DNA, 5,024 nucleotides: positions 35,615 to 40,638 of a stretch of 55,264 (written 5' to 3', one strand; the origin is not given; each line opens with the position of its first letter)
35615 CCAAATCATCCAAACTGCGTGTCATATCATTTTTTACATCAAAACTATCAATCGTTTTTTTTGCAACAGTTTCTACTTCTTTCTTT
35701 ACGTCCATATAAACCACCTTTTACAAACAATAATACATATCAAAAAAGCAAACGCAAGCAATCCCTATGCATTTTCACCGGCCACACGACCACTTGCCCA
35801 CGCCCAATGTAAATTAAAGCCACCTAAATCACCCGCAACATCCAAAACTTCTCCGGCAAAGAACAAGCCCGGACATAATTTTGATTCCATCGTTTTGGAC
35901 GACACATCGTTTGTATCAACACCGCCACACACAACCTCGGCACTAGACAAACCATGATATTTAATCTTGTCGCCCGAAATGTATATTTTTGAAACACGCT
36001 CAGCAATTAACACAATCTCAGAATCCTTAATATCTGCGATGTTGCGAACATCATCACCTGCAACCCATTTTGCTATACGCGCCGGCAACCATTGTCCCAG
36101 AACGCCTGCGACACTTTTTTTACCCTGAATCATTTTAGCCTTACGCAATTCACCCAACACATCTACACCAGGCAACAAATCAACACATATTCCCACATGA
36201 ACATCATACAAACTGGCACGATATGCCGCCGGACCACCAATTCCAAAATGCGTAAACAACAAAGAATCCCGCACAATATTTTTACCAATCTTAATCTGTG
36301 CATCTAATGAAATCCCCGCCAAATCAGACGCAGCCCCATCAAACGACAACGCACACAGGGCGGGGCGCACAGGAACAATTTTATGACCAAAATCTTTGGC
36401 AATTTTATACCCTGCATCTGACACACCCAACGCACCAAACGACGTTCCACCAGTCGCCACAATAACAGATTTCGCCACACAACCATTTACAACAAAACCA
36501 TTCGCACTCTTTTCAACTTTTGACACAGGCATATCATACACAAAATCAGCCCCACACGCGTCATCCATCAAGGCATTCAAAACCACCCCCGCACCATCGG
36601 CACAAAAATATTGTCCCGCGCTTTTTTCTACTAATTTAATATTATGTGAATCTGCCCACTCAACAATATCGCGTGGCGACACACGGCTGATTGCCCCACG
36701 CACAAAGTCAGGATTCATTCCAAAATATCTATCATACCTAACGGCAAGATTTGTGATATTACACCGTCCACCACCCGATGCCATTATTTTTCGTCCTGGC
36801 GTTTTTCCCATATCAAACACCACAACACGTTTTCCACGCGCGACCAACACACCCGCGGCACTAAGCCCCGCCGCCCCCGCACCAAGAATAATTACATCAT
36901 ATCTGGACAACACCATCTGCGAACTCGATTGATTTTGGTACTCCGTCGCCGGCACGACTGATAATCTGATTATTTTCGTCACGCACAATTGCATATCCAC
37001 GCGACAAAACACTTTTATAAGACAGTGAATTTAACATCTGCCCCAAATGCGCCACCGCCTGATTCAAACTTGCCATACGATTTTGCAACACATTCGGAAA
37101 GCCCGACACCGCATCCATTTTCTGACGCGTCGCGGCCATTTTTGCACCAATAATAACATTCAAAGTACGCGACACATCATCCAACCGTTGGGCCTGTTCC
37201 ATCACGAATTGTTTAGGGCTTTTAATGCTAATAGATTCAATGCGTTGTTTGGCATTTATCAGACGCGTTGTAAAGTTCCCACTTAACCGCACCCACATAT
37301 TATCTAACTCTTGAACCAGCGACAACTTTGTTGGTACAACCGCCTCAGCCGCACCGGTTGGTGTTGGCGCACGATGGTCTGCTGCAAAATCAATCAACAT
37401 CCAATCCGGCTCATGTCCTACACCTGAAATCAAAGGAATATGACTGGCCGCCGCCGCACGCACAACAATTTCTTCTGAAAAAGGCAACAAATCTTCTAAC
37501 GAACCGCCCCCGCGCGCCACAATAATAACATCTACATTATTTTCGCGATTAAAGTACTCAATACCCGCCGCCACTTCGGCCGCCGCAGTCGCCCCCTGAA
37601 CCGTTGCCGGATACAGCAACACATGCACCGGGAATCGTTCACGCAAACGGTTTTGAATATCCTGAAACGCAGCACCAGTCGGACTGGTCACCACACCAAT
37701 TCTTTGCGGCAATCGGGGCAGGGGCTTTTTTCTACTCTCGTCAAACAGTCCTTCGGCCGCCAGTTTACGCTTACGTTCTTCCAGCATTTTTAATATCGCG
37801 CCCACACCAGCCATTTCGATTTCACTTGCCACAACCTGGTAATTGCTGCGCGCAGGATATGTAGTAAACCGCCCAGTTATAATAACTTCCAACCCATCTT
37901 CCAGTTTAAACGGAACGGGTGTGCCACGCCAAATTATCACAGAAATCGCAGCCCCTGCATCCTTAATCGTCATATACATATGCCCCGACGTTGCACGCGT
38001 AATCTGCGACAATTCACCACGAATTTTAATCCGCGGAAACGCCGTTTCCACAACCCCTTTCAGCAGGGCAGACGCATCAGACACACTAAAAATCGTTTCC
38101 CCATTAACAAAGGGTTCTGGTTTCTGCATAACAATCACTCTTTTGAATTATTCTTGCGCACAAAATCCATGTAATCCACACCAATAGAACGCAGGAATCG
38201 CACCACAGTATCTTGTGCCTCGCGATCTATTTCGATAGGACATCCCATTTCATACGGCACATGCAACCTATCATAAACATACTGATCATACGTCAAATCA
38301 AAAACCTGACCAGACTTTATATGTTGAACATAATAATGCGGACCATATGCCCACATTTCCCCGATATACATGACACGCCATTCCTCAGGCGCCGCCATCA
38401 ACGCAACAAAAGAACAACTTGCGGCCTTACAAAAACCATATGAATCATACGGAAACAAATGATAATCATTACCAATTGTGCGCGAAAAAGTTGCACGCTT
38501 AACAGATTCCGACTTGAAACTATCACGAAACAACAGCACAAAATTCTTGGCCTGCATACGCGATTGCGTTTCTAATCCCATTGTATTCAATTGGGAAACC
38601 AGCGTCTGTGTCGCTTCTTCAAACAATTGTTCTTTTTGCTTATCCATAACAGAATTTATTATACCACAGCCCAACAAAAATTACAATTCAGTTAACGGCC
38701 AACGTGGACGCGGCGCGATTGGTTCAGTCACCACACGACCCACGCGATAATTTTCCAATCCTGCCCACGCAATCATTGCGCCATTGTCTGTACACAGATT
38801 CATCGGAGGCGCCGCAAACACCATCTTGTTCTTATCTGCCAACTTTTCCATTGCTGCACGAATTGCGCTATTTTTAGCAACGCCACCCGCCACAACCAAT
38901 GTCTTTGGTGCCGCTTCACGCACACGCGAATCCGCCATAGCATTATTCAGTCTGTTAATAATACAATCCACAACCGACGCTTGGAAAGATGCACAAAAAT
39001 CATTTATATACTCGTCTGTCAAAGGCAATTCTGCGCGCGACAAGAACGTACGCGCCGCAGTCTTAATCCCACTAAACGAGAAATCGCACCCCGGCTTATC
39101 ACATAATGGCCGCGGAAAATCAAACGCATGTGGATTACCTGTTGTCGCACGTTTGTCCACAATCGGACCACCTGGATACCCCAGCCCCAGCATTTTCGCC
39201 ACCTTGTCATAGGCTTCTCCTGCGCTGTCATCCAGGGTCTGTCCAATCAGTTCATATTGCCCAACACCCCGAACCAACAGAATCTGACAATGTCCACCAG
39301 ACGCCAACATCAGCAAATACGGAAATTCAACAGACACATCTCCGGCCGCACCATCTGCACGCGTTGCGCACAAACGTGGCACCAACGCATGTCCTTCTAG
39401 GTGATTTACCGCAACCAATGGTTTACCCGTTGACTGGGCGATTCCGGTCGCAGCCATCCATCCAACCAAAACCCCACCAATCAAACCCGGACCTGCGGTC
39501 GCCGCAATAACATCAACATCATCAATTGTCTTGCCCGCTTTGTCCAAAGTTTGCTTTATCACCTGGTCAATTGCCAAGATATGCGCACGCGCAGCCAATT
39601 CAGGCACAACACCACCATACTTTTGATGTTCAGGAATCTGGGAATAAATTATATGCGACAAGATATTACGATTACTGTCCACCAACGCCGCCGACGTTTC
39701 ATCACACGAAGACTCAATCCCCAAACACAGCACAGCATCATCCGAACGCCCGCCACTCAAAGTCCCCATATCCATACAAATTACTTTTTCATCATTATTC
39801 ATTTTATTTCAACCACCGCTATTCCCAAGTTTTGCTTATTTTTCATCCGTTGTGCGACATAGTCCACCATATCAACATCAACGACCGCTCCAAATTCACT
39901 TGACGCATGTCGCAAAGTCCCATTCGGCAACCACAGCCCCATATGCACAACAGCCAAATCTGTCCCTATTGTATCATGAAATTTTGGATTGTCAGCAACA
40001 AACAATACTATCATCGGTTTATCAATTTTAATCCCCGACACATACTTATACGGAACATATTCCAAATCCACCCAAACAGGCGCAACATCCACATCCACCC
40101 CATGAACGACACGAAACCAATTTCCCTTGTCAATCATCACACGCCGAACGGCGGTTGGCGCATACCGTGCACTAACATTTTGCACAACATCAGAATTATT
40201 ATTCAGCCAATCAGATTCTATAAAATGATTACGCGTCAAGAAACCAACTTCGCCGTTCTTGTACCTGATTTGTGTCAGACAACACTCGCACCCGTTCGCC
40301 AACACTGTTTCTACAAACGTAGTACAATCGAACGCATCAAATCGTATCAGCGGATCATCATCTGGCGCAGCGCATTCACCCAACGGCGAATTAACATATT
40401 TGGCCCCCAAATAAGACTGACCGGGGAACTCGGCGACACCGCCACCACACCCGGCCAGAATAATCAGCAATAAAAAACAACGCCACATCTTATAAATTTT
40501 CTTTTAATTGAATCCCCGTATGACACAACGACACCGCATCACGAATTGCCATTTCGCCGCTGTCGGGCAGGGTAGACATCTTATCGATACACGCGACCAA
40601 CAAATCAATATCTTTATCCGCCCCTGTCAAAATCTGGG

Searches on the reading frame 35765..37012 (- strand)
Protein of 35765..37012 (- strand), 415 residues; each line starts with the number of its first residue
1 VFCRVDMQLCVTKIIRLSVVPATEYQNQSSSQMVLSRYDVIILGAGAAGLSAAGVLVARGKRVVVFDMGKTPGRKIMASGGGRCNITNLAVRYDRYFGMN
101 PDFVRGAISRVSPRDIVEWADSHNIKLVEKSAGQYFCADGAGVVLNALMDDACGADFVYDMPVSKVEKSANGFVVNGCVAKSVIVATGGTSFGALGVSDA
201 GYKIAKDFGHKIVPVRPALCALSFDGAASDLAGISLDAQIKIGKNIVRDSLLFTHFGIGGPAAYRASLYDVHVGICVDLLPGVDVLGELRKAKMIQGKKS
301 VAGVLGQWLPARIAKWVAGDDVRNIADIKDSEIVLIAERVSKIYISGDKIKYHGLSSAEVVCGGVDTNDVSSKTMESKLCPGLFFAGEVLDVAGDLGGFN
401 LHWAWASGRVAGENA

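Call 25: search_protein_families(library=pfam, proteins=[window:35765-37012:-], max_evalue=0.00001)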
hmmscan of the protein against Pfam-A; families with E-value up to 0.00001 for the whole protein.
window:35765-37012:- (415 aa): 4 families
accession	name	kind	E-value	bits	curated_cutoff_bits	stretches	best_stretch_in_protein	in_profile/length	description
PF03486.20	HI0933_like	-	5.2e-70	236.1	50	1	39-413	2-243/244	HI0933-like protein Rossmann domain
PF22780.1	HI0933_like_1st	-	5.3e-15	56.1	27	1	216-340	1-147/165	HI0933-like protein barrel and H2TH domain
PF00890.30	FAD_binding_2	-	2.1e-08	34.2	20.4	0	39-82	1-44/414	FAD binding domain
PF01266.30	DAO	-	5.8e-08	33.1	27.9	0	39-74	1-36/353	FAD dependent oxidoreductase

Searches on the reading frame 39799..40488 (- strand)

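Call 79: search_protein_families(library=pfam, proteins=[window:39799-40488:-], max_evalue=0.00001)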
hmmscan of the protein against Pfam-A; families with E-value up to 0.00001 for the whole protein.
window:39799-40488:- (229 aa): 1 family
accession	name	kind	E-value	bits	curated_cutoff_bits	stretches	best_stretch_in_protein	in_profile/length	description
PF07313.18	AmiA-like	-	2.3e-24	86.4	27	1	23-214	3-199/202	N-acetylmuramoyl-L-alanine amidase-like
